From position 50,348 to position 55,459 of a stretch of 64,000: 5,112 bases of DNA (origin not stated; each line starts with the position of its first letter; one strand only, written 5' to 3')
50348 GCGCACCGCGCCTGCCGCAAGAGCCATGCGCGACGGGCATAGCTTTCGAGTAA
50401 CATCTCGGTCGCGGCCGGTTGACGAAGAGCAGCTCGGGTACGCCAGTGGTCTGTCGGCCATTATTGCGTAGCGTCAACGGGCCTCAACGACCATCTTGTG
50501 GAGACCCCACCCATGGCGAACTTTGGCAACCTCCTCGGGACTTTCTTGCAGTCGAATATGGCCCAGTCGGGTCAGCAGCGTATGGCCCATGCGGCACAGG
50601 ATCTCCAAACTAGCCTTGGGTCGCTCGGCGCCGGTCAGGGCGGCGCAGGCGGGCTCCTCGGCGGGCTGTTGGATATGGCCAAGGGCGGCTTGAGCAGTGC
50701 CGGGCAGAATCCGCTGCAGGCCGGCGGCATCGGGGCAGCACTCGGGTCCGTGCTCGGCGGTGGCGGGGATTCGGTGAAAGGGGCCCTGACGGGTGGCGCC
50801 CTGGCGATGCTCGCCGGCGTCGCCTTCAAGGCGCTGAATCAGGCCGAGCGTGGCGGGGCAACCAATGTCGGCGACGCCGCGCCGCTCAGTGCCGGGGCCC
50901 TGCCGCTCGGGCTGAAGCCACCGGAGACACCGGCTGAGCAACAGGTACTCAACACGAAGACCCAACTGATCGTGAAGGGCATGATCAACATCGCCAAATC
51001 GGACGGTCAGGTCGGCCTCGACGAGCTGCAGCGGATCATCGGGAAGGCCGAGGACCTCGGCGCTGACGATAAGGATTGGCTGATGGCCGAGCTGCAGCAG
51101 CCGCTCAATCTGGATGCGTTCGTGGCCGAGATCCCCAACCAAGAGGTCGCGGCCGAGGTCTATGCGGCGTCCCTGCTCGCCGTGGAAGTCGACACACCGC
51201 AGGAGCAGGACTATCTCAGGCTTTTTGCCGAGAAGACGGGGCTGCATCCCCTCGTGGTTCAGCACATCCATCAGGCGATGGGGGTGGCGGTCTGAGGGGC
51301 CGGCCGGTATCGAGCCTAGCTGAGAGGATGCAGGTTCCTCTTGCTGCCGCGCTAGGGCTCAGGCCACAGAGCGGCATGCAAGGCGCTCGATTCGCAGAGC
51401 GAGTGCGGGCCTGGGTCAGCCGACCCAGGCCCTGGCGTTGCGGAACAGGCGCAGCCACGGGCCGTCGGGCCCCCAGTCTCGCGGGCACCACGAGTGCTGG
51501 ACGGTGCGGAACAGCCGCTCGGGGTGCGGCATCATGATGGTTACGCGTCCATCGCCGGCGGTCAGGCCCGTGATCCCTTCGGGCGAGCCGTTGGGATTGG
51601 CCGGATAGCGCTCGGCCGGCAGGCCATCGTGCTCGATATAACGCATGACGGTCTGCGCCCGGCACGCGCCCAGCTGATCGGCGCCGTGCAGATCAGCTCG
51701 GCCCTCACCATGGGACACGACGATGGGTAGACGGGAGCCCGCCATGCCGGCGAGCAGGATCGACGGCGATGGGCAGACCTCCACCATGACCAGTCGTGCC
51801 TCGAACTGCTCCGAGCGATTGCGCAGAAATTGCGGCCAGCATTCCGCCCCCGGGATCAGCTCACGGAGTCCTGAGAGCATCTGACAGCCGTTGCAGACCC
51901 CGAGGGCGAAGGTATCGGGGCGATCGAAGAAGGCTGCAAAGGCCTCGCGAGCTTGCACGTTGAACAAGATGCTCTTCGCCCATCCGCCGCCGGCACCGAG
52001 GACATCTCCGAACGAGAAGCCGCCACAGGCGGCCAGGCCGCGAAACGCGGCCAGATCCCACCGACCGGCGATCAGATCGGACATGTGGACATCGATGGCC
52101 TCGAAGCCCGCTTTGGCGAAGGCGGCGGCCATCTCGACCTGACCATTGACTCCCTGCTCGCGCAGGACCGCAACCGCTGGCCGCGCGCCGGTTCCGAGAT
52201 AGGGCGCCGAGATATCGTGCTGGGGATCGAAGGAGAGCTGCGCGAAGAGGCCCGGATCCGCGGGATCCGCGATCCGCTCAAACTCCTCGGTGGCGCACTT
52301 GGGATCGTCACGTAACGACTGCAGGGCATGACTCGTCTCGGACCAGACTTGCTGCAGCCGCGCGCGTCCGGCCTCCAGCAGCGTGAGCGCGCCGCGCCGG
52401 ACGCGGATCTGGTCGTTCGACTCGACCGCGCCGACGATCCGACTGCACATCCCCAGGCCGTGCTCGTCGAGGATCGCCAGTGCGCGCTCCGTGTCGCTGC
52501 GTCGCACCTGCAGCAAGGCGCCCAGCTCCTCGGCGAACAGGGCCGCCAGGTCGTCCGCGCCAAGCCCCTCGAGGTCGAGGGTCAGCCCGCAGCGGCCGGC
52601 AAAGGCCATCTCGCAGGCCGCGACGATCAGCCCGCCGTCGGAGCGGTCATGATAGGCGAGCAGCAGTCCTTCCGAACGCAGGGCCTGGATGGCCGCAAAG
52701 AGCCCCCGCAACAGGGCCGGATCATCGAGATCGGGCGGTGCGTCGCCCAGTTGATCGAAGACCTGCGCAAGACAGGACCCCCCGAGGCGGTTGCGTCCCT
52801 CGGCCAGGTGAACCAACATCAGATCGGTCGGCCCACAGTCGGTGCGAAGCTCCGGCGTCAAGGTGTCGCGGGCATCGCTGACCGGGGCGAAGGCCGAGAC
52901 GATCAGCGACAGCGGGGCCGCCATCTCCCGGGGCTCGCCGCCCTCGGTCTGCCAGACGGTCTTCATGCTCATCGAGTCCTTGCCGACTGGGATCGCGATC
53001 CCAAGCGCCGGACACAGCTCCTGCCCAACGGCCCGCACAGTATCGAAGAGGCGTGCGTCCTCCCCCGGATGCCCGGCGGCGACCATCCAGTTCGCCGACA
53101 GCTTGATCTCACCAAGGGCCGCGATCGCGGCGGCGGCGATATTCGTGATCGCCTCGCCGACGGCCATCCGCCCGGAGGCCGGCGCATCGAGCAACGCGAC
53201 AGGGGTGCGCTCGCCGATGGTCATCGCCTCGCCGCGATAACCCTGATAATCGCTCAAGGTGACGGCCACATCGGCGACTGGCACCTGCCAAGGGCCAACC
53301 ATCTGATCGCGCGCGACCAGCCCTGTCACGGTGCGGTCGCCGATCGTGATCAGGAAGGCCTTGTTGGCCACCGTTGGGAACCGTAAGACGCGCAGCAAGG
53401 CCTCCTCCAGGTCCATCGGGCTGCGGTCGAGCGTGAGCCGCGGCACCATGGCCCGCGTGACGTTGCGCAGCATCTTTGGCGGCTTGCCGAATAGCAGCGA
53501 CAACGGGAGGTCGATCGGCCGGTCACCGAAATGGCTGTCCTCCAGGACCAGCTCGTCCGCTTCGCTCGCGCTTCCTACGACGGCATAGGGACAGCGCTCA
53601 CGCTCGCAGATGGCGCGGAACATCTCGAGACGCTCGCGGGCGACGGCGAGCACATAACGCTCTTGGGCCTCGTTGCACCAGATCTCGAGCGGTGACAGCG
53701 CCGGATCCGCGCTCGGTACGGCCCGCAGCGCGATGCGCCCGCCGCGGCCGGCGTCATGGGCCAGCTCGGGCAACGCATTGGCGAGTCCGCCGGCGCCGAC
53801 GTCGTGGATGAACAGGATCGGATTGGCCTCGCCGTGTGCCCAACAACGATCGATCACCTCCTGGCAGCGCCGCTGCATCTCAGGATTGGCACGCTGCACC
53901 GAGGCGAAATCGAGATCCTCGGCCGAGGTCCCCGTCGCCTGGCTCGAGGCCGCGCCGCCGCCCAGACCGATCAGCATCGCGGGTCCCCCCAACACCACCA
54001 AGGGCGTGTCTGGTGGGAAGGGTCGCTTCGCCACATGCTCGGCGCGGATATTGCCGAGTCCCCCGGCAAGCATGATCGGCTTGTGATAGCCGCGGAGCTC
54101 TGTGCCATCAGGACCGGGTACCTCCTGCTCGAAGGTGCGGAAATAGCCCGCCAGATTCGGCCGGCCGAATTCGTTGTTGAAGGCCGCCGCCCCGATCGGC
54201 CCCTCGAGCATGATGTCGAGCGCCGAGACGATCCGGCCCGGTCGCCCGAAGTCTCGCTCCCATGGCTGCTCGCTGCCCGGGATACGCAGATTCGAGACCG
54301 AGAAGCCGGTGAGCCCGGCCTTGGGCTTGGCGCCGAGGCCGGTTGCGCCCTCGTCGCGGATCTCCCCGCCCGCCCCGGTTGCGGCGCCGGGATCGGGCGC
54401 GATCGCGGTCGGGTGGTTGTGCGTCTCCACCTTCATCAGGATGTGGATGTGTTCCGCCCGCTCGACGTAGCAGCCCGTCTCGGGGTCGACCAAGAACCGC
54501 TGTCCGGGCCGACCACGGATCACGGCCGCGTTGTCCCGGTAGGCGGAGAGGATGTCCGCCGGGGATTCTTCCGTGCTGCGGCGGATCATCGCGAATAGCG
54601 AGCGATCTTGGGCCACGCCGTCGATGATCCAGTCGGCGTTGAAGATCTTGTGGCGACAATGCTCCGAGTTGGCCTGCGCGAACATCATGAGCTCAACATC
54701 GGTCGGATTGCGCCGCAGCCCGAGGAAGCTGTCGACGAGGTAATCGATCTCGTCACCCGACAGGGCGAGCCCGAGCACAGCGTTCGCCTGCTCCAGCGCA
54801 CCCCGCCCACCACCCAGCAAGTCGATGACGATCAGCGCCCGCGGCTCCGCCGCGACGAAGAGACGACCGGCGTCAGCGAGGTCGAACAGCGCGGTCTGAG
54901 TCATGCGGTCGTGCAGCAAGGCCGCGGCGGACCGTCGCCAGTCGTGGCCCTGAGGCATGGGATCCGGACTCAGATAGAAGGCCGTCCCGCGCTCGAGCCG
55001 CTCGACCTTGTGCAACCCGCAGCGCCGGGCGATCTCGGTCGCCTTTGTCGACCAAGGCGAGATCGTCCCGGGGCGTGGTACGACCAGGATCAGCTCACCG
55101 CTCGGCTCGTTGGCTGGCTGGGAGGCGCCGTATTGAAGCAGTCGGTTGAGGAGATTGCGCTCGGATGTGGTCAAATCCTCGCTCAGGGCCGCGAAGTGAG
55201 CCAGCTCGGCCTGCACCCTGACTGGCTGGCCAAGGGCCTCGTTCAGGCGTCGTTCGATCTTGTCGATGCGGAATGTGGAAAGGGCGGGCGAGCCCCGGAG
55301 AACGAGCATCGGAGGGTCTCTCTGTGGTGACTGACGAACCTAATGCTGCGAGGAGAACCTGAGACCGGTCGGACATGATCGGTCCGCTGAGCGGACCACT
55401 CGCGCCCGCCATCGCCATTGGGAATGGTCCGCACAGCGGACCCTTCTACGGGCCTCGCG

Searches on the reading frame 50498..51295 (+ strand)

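Call 16: search_protein_families(library=ncbifam, proteins=[window:50498-51295:+], max_evalue=0.00001)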
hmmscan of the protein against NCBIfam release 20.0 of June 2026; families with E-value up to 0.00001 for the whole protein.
window:50498-51295:+ (265 aa): 0 families

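Call 76: search_protein_families(library=pfam, proteins=[window:50498-51295:+], max_evalue=0.001)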
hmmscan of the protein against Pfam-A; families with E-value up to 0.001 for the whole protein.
window:50498-51295:+ (265 aa): 1 family
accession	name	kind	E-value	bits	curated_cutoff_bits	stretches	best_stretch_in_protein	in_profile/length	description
PF04391.17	DUF533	-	5.7e-46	156.8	29.6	1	72-261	5-178/178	Protein of unknown function (DUF533)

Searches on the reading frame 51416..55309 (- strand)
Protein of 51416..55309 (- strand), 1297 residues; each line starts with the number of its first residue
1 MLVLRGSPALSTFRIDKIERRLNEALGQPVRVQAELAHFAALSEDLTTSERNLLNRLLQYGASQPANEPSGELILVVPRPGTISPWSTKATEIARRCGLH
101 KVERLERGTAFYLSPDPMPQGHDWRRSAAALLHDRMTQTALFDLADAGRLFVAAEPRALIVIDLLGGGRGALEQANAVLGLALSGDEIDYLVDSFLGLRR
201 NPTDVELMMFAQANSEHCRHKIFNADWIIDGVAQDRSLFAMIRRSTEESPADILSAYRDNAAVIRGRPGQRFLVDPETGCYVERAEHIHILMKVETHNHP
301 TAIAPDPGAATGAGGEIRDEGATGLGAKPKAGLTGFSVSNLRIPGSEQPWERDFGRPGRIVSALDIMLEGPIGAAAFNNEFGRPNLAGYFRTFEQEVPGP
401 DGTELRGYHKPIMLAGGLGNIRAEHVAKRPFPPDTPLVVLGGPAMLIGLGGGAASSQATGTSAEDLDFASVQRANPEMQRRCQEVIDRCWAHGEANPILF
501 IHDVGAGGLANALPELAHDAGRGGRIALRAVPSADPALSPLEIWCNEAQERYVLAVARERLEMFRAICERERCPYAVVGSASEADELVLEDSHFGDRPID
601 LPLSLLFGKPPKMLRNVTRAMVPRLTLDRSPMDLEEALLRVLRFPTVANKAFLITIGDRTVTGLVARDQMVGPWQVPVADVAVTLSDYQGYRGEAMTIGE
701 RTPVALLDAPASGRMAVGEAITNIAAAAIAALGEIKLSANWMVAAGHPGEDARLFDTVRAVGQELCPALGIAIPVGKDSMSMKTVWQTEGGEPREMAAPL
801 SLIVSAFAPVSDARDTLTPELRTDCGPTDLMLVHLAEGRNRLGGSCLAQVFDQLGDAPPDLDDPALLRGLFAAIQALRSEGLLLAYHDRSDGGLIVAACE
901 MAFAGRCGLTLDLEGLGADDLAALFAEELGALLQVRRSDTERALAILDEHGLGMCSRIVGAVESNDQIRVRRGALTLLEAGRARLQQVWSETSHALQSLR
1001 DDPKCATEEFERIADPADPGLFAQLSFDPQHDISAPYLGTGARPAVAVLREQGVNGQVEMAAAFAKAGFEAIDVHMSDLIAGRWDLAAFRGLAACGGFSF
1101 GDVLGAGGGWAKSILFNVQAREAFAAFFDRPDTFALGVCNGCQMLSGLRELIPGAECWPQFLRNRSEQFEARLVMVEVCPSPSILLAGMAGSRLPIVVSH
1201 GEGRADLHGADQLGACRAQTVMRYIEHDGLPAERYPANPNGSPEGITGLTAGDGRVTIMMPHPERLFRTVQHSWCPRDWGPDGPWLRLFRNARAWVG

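Call 41: find_related_loci(query=window:51416-55309:-, collection=genome_contigs, flank=3000)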
Query window:51416-55309:- (1297 aa) in genome_contigs; peptide patterns used: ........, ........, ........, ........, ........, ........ (x = any residue, [..] = any of these).
600 stretches matched a pattern (row limit reached: there are more); 599 encode a relative of the query (tblastn E <= 1e-3); the best 80 are kept; 80 distinct loci.
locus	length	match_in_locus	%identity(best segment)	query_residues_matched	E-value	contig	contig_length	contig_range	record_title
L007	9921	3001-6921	68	1-1296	0e+0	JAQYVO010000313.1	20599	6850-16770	MAG: Chromatiales bacterium isolate SG_15_bin51 SG15_bin51_k141_3671279, whole genome shotgun sequence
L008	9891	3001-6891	66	1-1297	0e+0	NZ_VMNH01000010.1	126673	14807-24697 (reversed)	Sedimenticola selenatireducens strain BK-1 k119_1113, whole genome shotgun sequence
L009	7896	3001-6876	66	1-1297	0e+0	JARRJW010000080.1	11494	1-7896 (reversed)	MAG: Gammaproteobacteria bacterium isolate Spart_030_MAG scaffold_12144, whole genome shotgun sequence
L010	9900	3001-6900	63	1-1296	0e+0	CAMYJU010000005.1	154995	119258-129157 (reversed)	MAG: uncultured Gammaproteobacteria bacterium isolate ES_Gamma_036 genome assembly, contig: scaffold_39, whole genome sh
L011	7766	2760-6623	61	1-1294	0e+0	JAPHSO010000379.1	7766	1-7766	MAG: Gammaproteobacteria bacterium isolate N2S-Bin_11 c_000000103866, whole genome shotgun sequence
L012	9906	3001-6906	62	1-1297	0e+0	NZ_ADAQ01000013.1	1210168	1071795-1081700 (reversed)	Grimontia hollisae CIP 101886 VHA.Contig67, whole genome shotgun sequence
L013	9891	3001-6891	64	1-1296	0e+0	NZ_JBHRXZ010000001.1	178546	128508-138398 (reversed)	Stutzerimonas tarimensis strain KCTC 42447 velvet_auto_83_1, whole genome shotgun sequence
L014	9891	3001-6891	61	1-1297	0e+0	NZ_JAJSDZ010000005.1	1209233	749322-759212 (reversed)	Vibrio salinus strain DNF-1 tig00000077, whole genome shotgun sequence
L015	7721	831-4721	65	1-1297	0e+0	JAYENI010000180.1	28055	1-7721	MAG: Pseudomonadota bacterium isolate MAG059 MAG059_180, whole genome shotgun sequence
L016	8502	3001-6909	61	1-1295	0e+0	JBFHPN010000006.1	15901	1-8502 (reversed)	MAG: Oleiphilaceae bacterium isolate Mix_sand08.2021.06.G.46 k141_48149_length_15901_cov_12.4577, whole genome shotgun s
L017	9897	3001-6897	71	1-1296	0e+0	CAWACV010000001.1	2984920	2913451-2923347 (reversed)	MAG: uncultured Gammaproteobacteria bacterium isolate MFD00905.bin.3.183 genome assembly, contig: contig_1561, whole gen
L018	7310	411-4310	62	1-1297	0e+0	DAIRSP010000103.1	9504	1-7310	MAG TPA_asm: Neptunomonas sp. isolate CTOTU5938 NODE_958_length_9504_cov_6.815324, whole genome shotgun sequence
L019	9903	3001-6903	63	1-1297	0e+0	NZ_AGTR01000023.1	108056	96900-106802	Marinobacter manganoxydans MnI7-9 contig00016, whole genome shotgun sequence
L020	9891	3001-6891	63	1-1296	0e+0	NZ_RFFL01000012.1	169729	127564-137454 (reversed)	Stutzerimonas nitrititolerans strain GL14 GL14_12, whole genome shotgun sequence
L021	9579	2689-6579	63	1-1296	0e+0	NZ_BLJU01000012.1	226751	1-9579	Pseudomonas yangonensis strain MY50 MY50_contig_12, whole genome shotgun sequence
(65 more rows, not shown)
